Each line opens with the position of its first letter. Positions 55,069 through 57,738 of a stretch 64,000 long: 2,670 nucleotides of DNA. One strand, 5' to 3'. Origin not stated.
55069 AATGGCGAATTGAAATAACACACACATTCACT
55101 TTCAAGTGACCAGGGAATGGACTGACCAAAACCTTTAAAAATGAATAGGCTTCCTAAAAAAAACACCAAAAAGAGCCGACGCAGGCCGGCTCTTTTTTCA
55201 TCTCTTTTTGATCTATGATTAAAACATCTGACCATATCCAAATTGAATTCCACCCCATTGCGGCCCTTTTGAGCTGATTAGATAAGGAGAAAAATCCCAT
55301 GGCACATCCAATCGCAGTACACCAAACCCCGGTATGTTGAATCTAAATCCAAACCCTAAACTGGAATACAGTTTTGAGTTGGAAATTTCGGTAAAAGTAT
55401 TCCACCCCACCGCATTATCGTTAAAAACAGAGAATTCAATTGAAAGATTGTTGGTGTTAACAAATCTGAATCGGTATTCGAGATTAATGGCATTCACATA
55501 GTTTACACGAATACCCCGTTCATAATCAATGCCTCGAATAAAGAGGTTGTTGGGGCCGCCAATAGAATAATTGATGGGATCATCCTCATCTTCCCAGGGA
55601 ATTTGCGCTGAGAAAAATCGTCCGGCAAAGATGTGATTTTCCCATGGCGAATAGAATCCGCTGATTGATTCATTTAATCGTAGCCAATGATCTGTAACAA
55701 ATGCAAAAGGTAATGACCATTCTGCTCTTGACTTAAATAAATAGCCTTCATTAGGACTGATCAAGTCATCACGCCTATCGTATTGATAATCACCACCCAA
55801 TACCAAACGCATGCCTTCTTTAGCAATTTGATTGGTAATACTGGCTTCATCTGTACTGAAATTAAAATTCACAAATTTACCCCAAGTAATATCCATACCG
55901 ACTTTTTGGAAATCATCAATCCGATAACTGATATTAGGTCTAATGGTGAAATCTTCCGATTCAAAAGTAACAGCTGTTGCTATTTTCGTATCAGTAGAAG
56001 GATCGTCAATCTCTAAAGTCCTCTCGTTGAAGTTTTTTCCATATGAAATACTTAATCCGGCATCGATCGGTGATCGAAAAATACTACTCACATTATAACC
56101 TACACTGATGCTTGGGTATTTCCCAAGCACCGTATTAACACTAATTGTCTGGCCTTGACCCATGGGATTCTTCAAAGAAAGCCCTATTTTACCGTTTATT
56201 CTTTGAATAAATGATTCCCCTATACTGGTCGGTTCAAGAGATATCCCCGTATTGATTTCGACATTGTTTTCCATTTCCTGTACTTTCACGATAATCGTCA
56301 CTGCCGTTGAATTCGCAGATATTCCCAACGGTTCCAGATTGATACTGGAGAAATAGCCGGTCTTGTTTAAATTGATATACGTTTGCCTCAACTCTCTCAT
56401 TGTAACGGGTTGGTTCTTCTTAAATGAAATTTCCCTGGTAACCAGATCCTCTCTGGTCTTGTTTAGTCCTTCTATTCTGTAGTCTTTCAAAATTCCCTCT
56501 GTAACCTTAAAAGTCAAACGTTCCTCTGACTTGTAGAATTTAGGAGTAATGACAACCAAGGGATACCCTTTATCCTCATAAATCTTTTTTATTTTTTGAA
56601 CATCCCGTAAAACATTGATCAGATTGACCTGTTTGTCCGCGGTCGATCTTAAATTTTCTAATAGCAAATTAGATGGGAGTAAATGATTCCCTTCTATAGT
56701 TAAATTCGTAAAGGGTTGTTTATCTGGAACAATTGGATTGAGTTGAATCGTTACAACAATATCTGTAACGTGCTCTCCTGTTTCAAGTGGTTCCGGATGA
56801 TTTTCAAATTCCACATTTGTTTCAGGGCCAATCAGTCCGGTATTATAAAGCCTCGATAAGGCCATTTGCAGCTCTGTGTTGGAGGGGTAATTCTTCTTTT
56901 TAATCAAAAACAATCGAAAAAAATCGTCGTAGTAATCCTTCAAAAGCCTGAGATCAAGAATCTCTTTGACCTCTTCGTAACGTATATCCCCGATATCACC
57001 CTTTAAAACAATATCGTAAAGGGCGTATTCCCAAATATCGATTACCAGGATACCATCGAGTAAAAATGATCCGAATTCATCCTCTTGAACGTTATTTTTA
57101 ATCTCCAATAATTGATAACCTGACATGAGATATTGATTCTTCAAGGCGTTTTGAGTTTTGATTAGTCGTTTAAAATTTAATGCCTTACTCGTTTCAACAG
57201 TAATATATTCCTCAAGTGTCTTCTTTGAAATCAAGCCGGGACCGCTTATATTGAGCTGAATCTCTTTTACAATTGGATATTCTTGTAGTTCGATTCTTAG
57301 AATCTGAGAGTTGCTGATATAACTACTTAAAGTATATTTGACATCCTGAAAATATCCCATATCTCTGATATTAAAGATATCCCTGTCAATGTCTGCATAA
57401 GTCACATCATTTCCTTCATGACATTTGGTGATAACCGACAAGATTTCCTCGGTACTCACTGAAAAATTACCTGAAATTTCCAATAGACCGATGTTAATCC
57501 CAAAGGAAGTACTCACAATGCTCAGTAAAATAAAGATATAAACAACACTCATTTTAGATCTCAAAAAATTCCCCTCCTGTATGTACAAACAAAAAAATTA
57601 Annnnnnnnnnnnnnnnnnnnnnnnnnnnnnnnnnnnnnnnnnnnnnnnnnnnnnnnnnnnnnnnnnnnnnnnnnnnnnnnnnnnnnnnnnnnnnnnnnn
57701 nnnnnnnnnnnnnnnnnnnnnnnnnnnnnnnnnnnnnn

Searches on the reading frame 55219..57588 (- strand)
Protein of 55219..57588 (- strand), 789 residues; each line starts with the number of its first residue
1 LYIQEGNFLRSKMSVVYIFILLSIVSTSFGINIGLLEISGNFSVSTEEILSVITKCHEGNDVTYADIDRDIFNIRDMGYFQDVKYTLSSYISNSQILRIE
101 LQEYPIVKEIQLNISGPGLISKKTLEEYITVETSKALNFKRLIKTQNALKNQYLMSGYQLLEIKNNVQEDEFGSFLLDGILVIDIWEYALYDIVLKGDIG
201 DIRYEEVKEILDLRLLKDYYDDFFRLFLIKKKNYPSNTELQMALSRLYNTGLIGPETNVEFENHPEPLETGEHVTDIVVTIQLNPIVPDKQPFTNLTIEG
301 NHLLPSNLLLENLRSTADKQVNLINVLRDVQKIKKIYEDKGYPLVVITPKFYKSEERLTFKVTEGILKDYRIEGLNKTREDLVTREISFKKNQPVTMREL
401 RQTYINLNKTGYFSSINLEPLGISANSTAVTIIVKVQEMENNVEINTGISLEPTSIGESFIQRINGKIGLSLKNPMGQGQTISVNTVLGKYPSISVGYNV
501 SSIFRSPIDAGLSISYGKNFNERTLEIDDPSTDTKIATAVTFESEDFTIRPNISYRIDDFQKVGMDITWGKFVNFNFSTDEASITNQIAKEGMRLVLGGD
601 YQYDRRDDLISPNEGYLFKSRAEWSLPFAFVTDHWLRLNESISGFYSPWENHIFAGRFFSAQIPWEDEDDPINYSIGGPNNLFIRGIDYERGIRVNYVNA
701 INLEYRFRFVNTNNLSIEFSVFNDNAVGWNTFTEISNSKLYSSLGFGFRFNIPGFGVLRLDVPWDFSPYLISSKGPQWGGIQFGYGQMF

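Call 62: search_protein_families(library=pfam, proteins=[window:55219-57588:-], max_evalue=0.00001)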
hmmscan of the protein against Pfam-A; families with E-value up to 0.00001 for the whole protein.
window:55219-57588:- (789 aa): 3 families
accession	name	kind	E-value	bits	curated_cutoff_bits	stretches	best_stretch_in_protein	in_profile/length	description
PF07244.20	POTRA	-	3.6e-22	79.3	21.3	1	294-365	4-79/79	Surface antigen variable number repeat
PF01103.29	Omp85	-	1.9e-12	47.8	24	1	474-789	1-325/325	Omp85 superfamily domain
PF08479.16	POTRA_2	-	1.1e-06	28.8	24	0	294-349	4-59/76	POTRA domain, ShlB-type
